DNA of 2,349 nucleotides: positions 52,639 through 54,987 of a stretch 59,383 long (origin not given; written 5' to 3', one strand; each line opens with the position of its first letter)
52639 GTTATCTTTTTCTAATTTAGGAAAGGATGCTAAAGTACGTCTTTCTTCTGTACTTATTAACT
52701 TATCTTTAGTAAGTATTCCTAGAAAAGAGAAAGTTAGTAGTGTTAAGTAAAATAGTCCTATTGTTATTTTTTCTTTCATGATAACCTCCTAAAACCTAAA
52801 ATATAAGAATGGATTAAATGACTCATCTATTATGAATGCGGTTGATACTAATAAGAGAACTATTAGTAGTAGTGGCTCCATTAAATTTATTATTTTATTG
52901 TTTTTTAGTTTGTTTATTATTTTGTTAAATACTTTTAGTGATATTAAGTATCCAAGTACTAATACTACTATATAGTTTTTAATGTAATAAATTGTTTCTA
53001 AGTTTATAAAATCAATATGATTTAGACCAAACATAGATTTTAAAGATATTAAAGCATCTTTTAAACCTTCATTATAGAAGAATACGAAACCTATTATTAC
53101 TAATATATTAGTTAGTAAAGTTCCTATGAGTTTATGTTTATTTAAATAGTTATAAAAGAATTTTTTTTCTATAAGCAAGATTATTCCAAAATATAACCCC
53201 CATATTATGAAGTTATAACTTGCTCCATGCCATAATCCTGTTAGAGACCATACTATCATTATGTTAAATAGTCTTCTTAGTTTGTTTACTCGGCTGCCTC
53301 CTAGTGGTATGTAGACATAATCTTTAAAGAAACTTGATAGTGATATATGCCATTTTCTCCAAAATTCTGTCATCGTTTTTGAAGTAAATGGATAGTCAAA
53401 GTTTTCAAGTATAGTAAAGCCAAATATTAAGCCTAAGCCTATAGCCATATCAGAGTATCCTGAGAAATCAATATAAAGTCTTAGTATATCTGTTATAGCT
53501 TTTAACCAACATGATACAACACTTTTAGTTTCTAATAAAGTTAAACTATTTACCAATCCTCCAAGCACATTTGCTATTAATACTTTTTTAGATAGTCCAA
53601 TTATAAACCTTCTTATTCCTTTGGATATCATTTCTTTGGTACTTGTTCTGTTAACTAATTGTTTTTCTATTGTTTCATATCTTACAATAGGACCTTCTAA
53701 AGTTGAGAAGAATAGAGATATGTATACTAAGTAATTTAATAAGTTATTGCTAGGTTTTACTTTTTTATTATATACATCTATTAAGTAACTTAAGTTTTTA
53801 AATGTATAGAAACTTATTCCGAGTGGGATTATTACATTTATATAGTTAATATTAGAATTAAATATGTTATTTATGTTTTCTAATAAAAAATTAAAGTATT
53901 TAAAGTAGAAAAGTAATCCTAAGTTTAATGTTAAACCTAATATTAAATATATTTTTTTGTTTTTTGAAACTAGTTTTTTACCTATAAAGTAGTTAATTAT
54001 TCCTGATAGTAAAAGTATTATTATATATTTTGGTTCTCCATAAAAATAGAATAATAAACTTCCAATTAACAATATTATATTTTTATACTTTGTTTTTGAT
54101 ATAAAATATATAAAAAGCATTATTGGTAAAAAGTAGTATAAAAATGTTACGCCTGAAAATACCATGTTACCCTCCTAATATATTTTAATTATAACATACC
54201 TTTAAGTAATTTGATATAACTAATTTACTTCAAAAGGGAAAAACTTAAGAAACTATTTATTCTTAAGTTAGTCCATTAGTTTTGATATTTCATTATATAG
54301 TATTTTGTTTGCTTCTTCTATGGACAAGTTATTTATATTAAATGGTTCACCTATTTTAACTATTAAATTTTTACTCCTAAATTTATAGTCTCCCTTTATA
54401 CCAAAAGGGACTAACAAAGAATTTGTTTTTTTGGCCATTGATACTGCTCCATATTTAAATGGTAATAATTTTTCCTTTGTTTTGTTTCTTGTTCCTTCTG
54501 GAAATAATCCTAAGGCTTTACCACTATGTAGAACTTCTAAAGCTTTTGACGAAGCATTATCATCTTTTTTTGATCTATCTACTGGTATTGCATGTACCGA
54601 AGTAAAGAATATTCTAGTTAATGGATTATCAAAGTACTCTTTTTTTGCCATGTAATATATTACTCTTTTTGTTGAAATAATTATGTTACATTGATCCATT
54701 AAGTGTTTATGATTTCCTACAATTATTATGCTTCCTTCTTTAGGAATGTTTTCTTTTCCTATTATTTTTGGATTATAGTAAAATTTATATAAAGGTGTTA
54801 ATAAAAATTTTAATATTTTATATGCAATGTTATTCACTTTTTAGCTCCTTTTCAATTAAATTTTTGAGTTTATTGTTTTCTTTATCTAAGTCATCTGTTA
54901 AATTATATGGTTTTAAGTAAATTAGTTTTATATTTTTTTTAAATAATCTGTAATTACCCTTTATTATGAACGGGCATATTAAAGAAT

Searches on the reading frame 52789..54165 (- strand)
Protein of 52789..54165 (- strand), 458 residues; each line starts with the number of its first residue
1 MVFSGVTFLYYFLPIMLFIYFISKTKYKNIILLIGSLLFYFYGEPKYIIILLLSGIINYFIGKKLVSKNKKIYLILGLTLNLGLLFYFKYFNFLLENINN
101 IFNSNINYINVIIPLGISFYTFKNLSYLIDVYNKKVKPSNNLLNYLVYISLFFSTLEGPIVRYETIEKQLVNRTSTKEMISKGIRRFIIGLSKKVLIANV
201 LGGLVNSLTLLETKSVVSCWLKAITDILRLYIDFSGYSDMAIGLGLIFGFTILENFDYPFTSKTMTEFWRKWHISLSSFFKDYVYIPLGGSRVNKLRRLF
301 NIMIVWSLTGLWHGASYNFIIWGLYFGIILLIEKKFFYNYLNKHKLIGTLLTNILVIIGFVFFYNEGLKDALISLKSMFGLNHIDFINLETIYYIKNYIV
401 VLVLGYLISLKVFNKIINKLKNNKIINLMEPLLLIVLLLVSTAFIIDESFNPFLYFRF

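Call 59: search_protein_families(library=pfam, proteins=[window:52789-54165:-], max_evalue=0.0001)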
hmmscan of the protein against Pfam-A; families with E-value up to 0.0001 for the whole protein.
window:52789-54165:- (458 aa): 1 family
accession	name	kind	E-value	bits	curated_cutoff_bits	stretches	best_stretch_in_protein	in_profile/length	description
PF03062.24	MBOAT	-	1.3e-26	94.2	27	1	141-337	80-298/337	MBOAT, membrane-bound O-acyltransferase family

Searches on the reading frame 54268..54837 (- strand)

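Call 59: search_protein_families(library=pfam, proteins=[window:54268-54837:-], max_evalue=0.0001)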
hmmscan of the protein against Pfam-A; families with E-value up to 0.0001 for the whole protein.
window:54268-54837:- (189 aa): 1 family
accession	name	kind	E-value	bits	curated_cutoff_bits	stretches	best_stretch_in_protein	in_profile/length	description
PF01553.26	Acyltransferase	-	1e-27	96.9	23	1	24-148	3-132/132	Acyltransferase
